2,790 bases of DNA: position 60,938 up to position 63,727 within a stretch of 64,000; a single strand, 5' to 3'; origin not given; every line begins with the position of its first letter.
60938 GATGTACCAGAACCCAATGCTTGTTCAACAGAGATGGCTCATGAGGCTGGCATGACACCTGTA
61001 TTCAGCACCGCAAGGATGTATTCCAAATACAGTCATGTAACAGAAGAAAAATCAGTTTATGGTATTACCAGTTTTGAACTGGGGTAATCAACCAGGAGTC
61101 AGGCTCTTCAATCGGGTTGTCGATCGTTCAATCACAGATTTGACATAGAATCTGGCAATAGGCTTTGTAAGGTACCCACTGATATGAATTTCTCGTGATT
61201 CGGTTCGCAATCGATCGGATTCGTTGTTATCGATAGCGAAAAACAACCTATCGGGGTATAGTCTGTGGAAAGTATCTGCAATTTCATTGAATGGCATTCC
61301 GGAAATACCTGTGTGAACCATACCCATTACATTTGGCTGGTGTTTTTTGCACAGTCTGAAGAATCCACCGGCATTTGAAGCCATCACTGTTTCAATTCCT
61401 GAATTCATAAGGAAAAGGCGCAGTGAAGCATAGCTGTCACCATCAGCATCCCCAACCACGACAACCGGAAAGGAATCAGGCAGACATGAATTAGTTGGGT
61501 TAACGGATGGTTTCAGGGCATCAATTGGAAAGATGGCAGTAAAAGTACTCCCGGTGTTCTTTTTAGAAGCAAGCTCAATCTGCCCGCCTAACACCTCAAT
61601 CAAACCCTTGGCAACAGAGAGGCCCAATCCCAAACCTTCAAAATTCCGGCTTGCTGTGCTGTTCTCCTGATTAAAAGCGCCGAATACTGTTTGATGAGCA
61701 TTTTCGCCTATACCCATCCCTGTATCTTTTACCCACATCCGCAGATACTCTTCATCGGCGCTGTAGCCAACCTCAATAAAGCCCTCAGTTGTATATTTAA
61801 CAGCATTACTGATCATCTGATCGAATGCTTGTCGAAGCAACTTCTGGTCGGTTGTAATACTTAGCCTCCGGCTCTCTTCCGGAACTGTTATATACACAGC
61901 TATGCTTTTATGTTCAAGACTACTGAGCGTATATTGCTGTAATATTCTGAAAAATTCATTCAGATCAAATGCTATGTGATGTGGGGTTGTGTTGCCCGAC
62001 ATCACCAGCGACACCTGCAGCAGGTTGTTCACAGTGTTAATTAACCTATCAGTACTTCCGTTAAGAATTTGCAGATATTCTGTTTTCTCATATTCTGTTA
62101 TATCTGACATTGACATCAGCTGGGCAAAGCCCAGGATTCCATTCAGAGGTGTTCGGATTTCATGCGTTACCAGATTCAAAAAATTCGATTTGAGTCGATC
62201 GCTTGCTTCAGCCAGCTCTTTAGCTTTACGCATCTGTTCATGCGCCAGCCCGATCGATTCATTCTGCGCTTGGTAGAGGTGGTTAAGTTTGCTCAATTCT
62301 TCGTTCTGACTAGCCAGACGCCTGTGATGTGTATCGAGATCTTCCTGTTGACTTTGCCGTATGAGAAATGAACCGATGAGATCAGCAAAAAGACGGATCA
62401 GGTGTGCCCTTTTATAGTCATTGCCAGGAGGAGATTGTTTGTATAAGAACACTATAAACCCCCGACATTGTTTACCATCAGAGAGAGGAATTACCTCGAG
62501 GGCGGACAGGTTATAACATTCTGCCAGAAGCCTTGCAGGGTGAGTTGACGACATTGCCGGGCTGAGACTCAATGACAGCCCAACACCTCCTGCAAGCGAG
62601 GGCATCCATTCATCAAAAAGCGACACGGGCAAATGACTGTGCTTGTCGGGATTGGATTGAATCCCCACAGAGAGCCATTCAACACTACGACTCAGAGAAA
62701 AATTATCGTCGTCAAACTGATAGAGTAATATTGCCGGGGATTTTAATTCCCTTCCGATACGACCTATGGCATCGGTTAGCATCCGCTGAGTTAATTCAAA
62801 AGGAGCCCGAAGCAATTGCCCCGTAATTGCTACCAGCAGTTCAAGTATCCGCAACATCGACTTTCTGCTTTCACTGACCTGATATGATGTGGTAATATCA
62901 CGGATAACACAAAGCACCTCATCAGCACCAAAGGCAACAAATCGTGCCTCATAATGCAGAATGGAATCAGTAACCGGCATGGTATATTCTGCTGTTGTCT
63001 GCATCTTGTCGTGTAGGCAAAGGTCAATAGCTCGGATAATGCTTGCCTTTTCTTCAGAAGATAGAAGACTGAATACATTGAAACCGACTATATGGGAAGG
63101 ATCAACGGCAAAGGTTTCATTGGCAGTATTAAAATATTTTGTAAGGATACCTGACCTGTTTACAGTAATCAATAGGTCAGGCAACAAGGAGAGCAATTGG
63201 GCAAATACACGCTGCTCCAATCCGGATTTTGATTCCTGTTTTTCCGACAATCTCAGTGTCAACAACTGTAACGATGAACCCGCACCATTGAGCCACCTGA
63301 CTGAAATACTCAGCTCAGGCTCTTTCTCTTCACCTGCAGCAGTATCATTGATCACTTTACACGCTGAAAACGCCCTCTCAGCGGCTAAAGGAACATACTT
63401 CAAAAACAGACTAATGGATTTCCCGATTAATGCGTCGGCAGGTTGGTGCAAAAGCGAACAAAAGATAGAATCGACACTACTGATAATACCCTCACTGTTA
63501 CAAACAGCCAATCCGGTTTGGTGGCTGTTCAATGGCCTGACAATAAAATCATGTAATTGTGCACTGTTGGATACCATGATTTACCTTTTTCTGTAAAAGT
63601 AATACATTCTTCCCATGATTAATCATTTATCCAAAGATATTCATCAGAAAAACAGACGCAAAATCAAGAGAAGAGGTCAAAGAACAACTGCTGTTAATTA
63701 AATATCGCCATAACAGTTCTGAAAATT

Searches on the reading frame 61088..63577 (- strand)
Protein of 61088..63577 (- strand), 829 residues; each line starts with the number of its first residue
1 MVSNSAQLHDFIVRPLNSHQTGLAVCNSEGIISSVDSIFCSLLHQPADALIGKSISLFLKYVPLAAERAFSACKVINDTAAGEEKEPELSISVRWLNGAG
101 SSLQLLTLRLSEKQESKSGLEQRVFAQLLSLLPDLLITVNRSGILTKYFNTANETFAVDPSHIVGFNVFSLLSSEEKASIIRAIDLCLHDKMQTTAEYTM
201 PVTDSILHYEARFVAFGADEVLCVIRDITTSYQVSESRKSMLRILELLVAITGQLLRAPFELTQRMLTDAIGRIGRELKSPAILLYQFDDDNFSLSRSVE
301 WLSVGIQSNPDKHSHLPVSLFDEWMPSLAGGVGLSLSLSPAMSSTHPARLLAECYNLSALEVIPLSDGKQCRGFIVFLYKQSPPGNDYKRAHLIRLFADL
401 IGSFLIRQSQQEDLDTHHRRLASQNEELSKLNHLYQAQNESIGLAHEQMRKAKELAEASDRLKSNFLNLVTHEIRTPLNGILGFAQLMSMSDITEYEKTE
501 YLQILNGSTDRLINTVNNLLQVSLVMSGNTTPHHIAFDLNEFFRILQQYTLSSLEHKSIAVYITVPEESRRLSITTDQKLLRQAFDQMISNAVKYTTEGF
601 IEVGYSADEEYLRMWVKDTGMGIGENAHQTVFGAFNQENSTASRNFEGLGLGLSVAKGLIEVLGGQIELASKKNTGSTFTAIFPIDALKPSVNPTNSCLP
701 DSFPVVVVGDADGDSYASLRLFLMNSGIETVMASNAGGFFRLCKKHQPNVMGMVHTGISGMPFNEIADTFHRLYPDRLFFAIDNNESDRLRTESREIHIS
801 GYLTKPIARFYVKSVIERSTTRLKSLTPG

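Call 92: find_encoding_contigs(protein=window:61088-63577:-, flank=10000, max_places=1)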
Protein window:61088-63577:- (829 aa): 15 contigs read that carry it; 1 place shown.
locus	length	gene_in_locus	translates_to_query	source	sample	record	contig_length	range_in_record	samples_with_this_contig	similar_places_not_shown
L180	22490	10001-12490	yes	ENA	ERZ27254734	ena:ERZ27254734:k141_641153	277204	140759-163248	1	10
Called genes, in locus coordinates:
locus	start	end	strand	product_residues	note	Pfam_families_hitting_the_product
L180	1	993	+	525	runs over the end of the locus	PF12801:Fer4_5, PF25160:LdpA_Fe-S-bd (faint), PF00037:Fer4 (faint), PF12801:Fer4_5 (weak), PF12838:Fer4_7 (weak), PF13187:Fer4_9 (weak), PF12838:Fer4_7, PF13187:Fer4_9 (weak), +6 more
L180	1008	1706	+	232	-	PF00702:Hydrolase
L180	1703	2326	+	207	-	PF00302:CAT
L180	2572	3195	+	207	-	PF13505:OMP_b-brl, PF13568:OMP_b-brl_2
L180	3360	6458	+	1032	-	PF08450:SGL (faint), PF07494:Reg_prop (faint), PF07495:Y_Y_Y, PF06580:His_kinase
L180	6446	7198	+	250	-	PF00072:Response_reg, PF04397:LytTR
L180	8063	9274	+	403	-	PF00155:Aminotran_1_2, PF01041:DegT_DnrJ_EryC1, PF01053:Cys_Met_Meta_PP (weak)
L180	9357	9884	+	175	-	PF02397:Bac_transf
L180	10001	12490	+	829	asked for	PF08448:PAS_4 (faint), PF00512:HisKA, PF02518:HATPase_c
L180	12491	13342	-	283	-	PF00583:Acetyltransf_1, PF13508:Acetyltransf_7 (faint), PF18014:Acetyltransf_18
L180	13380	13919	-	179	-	-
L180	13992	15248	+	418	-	PF00675:Peptidase_M16, PF05193:Peptidase_M16_C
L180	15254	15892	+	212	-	PF01135:PCMT, PF01596:Methyltransf_3, PF13578:Methyltransf_24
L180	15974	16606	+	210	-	PF00081:Sod_Fe_N, PF02777:Sod_Fe_C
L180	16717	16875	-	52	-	-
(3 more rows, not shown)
